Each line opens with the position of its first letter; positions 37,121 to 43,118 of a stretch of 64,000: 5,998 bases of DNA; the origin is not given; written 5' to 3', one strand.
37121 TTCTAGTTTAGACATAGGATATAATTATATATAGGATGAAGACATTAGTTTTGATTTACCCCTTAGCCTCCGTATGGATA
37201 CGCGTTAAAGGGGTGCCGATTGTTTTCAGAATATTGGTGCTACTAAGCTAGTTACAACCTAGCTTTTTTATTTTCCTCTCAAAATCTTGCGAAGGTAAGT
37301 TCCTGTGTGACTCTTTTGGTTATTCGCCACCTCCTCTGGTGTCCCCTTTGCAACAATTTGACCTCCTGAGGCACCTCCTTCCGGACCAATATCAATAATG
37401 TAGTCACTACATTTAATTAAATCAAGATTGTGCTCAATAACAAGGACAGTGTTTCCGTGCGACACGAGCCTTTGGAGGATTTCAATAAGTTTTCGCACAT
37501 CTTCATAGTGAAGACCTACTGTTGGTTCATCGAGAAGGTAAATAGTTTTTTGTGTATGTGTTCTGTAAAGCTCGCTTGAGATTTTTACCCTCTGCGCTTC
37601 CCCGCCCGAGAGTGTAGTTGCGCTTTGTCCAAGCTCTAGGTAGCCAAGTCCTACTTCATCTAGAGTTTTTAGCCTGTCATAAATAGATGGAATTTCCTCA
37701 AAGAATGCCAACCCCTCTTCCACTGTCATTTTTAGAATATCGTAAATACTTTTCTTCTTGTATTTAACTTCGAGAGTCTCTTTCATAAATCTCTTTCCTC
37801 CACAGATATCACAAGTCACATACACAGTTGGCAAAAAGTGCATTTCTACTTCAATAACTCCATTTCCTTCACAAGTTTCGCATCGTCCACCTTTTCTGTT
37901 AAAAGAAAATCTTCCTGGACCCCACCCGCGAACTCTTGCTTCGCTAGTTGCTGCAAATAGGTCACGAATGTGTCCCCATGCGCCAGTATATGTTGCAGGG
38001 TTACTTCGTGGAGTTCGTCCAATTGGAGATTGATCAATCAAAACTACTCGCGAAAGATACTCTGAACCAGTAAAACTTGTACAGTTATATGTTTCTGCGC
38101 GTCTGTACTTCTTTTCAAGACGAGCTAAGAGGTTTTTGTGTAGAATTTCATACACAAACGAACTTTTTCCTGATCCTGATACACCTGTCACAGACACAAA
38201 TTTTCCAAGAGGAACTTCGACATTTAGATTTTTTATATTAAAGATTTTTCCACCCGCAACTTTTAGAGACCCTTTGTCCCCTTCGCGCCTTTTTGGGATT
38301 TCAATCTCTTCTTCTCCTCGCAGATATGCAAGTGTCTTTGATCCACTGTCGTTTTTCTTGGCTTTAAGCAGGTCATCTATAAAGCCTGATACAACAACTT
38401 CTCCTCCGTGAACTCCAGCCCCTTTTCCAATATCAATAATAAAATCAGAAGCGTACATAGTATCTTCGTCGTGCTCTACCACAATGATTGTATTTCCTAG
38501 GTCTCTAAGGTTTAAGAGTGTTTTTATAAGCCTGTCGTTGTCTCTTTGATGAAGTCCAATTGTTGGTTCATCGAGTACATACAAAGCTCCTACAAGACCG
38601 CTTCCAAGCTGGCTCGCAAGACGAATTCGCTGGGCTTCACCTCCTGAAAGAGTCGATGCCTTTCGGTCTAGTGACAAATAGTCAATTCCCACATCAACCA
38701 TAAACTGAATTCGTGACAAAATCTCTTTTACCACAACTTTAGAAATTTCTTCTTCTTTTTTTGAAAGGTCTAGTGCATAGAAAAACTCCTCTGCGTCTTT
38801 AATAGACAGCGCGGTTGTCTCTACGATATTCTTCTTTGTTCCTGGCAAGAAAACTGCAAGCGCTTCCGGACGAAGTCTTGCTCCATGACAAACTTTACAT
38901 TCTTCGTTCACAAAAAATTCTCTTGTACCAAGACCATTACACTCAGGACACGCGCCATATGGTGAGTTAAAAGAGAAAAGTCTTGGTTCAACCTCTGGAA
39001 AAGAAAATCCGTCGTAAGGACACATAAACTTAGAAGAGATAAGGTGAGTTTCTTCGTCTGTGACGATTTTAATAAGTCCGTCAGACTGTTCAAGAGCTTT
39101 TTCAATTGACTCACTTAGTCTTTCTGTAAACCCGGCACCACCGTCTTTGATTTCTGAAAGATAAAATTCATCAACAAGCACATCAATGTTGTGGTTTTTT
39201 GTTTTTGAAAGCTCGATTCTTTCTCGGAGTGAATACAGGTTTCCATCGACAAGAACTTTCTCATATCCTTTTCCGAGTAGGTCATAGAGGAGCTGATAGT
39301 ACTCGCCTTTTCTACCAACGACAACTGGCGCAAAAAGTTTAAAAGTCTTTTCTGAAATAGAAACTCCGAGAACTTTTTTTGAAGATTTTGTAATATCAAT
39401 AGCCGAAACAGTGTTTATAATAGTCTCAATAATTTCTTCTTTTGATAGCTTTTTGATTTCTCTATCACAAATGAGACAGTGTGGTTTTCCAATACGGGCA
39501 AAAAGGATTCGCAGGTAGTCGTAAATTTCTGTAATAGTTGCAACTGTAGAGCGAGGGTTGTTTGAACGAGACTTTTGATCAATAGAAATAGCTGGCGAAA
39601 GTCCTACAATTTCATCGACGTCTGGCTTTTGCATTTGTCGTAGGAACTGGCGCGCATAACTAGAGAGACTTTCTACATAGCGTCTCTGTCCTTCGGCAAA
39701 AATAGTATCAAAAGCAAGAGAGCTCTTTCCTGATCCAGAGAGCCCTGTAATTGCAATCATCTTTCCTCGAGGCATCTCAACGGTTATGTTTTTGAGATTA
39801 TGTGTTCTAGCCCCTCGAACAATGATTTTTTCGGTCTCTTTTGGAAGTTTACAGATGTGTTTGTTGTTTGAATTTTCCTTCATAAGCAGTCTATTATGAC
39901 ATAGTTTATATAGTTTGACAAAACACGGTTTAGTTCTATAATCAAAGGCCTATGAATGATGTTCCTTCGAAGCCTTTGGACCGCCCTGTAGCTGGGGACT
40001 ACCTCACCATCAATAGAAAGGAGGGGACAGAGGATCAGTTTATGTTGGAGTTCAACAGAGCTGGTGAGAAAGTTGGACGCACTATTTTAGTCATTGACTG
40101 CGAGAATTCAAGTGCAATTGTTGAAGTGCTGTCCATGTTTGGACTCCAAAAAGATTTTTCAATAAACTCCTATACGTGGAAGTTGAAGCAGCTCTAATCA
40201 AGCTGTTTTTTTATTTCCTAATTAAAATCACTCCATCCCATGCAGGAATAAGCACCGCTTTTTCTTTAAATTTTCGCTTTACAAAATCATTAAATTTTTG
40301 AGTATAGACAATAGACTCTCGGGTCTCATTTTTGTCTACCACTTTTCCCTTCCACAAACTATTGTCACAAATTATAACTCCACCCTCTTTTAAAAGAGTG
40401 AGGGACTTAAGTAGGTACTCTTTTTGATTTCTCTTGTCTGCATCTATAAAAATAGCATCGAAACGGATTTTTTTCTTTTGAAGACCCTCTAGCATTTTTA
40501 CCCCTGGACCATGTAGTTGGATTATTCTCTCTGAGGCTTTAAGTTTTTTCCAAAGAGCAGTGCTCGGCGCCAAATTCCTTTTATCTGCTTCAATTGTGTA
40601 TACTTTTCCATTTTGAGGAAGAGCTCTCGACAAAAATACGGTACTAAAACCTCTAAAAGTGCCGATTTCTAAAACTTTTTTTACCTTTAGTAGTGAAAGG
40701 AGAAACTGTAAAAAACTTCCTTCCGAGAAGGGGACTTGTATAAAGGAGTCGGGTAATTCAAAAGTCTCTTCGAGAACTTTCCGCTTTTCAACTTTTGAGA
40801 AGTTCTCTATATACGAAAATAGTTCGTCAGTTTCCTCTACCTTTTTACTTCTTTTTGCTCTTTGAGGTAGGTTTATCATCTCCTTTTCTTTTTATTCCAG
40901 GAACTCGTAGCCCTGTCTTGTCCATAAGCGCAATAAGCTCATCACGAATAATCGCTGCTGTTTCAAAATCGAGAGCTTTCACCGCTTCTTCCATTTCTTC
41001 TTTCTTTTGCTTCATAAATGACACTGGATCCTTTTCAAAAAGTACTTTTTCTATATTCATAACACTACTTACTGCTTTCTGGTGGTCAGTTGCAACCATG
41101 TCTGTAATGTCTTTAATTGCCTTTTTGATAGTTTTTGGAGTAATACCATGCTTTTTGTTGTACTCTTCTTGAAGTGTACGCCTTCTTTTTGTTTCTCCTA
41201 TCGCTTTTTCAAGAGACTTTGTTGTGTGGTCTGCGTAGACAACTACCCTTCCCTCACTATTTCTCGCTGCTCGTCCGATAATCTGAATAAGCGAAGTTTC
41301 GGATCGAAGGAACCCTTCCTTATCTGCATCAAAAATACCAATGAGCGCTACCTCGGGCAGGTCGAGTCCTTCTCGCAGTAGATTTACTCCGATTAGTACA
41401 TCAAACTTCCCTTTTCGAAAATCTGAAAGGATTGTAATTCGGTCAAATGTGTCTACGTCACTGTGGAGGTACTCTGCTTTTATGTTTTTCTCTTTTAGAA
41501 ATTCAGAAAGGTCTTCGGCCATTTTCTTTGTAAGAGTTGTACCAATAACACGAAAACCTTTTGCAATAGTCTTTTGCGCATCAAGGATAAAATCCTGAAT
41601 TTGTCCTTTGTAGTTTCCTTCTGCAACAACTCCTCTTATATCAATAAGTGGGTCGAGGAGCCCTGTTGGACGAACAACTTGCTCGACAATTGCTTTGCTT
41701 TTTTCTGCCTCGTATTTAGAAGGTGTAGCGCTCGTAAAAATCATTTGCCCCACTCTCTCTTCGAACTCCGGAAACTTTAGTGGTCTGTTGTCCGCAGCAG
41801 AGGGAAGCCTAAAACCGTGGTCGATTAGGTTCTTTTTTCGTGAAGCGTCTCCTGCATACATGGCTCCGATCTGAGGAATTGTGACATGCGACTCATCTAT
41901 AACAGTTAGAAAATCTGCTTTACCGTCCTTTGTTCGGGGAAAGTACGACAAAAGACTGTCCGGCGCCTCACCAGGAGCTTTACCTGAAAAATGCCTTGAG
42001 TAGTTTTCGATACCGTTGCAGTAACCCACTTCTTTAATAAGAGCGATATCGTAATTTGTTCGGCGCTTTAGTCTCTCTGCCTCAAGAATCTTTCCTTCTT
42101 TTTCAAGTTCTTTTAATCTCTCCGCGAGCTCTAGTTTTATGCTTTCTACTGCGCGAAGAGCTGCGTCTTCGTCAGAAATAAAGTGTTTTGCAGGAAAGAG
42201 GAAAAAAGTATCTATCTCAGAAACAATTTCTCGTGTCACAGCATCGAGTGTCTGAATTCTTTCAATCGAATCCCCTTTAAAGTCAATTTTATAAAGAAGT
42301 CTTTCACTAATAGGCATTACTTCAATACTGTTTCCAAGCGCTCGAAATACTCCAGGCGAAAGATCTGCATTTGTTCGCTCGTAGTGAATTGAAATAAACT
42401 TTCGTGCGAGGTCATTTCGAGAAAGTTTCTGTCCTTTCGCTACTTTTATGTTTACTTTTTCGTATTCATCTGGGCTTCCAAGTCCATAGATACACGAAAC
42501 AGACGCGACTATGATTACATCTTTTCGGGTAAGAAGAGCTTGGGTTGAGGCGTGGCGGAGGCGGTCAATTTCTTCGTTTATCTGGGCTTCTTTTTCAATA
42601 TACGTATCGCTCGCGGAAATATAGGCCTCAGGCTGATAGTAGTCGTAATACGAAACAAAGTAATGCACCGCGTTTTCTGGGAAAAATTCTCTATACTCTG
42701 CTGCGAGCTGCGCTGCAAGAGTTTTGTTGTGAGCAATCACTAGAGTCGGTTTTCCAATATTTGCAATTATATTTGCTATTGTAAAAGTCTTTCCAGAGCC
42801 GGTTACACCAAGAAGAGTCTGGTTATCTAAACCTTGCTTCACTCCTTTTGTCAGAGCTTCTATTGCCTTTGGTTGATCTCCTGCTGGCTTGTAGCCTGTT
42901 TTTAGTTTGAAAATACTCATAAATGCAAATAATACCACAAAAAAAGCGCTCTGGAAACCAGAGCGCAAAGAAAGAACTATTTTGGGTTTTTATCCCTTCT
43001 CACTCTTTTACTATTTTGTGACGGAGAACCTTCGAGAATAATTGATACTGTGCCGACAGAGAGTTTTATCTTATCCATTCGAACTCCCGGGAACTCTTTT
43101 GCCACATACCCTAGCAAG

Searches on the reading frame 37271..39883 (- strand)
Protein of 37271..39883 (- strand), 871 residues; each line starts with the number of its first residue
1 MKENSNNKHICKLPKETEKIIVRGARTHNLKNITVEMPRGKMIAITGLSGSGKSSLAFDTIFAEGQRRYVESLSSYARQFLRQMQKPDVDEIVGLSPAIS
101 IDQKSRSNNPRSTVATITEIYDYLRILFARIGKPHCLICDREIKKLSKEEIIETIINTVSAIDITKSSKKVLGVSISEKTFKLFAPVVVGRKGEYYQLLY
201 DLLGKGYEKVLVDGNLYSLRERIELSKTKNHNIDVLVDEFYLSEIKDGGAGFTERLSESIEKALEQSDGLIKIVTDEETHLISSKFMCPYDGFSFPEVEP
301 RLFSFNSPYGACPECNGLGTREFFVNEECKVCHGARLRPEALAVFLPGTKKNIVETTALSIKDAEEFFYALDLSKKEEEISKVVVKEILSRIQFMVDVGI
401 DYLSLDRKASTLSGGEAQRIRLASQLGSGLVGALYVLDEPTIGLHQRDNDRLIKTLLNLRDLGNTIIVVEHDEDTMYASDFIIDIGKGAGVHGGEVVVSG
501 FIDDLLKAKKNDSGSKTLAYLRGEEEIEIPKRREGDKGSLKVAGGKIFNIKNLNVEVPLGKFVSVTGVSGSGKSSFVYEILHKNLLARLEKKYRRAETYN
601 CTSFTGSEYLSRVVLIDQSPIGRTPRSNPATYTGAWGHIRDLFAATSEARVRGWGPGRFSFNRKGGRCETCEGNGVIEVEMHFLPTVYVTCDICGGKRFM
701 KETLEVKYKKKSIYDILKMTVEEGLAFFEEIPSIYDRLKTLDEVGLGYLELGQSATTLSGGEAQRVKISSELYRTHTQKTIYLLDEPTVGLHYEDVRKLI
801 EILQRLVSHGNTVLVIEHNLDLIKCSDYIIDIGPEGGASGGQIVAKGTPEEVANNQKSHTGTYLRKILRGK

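Call 79: search_protein_families(library=pfam, max_evalue=0.001, proteins=[window:37271-39883:-])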
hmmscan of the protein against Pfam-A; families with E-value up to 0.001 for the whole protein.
window:37271-39883:- (871 aa): 9 families
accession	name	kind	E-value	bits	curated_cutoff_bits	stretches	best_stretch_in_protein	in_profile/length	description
PF17760.6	UvrA_inter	-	4.1e-22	78.6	23.3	1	178-275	16-107/109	UvrA interaction domain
PF00005.33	ABC_tran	-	4.2e-21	76.4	25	2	734-788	85-136/137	ABC transporter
PF02463.25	SMC_N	-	1.3e-10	41.5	40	0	19-484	4-210/220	RecF/RecN/SMC N terminal domain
PF13191.12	AAA_16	-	3.7e-07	31.2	32.6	0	35-92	19-82/167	AAA ATPase domain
PF00684.25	DnaJ_CXXCXGXG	-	4.1e-07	30.6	32.7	0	666-698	16-51/65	DnaJ central domain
PF20703.3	nSTAND1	-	5.7e-07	29.9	27.1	0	26-62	19-55/379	Novel STAND NTPase 1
PF13304.12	AAA_21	-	2.2e-06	28.4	27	0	765-815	244-295/304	AAA domain, putative AbiEii toxin, Type IV TA system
PF13555.12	AAA_29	-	4e-06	26.9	27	0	34-56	16-38/61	P-loop containing region of AAA domain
PF13401.12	AAA_22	-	0.00046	21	27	0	561-614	6-54/130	AAA domain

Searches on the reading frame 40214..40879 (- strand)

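Call 79: search_protein_families(library=pfam, max_evalue=0.001, proteins=[window:40214-40879:-])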
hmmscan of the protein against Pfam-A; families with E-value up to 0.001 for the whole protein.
window:40214-40879:- (222 aa): 4 families
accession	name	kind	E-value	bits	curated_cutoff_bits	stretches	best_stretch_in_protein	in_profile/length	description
PF01596.23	Methyltransf_3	-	1.2e-45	155.8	22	1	35-222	14-203/204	O-methyltransferase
PF13578.12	Methyltransf_24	-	2.4e-14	54.5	26.3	1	70-173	1-104/105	Methyltransferase domain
PF01135.25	PCMT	-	1.4e-08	35.2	20.3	1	45-171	54-171/210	Protein-L-isoaspartate(D-aspartate) O-methyltransferase (PCMT)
PF03602.21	Cons_hypoth95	-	0.00044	20.4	24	0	91-174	65-153/182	Conserved hypothetical protein 95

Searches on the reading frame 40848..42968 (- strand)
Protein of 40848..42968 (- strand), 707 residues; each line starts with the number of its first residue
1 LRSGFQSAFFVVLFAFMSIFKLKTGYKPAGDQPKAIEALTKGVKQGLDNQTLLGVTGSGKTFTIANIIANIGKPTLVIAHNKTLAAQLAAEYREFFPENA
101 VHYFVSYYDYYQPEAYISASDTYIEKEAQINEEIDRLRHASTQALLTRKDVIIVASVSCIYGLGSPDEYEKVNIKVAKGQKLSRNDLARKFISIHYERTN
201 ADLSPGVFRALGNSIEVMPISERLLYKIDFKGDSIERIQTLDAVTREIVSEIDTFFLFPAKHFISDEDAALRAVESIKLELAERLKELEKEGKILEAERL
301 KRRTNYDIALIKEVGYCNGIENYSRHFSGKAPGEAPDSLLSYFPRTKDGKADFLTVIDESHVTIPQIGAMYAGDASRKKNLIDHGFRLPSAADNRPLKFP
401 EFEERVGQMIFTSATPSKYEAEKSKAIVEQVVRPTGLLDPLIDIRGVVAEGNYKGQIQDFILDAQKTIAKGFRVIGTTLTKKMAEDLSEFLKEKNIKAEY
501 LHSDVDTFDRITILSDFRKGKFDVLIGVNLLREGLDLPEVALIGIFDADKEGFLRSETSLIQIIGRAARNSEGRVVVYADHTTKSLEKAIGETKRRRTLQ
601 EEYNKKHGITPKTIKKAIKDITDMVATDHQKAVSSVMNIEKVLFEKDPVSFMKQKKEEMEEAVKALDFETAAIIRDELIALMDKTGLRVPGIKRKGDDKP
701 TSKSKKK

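Call 79: search_protein_families(library=pfam, max_evalue=0.001, proteins=[window:40848-42968:-])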
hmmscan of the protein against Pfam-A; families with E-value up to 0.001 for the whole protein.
window:40848-42968:- (707 aa): 6 families
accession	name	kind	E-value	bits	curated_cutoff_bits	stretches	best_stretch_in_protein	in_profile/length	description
PF17757.6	UvrB_inter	-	1.3e-21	77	22.9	1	174-263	1-91/91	UvrB interaction domain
PF12344.14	UvrB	-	6.6e-21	74.3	27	1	578-619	2-43/43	Ultra-violet resistance protein B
PF00271.37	Helicase_C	-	3.5e-20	72.7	23.5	1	468-570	12-109/110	Helicase conserved C-terminal domain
PF04851.21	ResIII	-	1.4e-11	45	22.5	1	29-154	5-131/164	Type III restriction enzyme, res subunit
PF02151.25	UVR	-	2.5e-07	30.6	21.5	1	653-681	5-33/36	UvrB/uvrC motif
PF13604.12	AAA_30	-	0.00014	22.1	27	0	34-93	8-67/191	AAA domain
